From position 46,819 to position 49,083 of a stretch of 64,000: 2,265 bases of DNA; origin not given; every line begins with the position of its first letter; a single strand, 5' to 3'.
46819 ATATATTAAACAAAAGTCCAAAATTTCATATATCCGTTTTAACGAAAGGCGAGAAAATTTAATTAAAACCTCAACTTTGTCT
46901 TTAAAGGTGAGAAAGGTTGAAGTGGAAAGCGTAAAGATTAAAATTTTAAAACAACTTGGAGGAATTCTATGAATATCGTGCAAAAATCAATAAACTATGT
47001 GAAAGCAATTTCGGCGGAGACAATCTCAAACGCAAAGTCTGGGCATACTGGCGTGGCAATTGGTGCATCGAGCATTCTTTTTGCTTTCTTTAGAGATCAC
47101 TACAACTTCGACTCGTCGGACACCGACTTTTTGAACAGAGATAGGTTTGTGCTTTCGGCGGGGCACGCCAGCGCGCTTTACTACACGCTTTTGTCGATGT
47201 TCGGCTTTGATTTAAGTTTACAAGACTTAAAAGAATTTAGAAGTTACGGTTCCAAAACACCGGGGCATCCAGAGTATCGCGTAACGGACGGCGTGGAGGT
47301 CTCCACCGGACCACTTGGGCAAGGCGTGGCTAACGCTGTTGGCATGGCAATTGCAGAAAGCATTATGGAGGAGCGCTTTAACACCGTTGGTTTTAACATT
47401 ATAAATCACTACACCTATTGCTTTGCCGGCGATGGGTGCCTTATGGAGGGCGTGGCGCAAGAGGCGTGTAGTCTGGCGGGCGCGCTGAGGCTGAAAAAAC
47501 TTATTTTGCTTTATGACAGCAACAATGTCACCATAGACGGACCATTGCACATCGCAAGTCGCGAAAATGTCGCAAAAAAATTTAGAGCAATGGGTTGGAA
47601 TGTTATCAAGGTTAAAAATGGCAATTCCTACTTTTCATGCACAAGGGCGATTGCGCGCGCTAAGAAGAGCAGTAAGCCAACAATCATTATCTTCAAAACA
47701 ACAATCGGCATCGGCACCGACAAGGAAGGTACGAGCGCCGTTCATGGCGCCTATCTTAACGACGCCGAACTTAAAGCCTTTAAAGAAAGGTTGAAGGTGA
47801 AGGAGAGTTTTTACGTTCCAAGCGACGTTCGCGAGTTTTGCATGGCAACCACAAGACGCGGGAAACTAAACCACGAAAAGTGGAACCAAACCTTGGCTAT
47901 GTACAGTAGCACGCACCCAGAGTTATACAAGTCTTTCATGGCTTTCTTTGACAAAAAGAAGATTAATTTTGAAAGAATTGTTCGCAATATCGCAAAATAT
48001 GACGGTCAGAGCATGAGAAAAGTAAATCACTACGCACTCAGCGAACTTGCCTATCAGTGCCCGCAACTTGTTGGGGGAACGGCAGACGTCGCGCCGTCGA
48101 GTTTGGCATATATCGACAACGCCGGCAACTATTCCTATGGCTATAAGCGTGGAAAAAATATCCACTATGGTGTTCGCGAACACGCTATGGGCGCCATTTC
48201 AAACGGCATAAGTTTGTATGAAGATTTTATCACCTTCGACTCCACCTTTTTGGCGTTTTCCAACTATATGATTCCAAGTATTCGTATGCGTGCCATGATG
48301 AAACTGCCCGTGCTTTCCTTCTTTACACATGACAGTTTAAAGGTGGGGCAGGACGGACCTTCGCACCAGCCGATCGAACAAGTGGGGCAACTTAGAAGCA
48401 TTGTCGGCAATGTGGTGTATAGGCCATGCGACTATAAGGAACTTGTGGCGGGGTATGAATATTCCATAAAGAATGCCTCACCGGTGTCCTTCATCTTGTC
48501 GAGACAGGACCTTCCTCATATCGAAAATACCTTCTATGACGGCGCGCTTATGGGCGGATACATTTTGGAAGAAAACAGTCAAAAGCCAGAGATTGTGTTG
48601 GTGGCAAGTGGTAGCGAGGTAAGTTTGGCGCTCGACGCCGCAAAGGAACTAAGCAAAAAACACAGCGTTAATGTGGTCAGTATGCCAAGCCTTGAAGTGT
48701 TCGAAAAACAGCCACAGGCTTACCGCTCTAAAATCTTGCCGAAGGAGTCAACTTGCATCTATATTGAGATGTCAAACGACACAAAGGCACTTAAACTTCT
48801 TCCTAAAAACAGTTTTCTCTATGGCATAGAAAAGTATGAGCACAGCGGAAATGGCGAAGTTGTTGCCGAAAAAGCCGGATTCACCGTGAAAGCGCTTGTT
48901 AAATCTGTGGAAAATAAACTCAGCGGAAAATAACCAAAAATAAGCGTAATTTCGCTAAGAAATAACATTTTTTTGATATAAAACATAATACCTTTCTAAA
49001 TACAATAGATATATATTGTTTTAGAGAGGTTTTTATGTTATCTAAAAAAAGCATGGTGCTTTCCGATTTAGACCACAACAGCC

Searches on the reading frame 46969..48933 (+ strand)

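Call 85: search_protein_families(library=pfam, proteins=[window:46969-48933:+])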
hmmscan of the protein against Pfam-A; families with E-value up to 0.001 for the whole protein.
window:46969-48933:+ (654 aa): 4 families
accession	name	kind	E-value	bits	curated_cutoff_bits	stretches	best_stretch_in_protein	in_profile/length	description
PF00456.26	Transketolase_N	-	1.3e-114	383.1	22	1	5-327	3-329/334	Transketolase, thiamine diphosphate binding domain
PF02779.29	Transket_pyr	-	5.5e-39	134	27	1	347-516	3-173/174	Transketolase, pyrimidine binding domain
PF22613.1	Transketolase_C_1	-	6.7e-27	94.4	27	1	529-639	1-113/113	Transketolase-like TK C-terminal domain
PF02780.25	Transketolase_C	-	2.1e-07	31.3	25.9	1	536-582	6-53/124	Transketolase, C-terminal domain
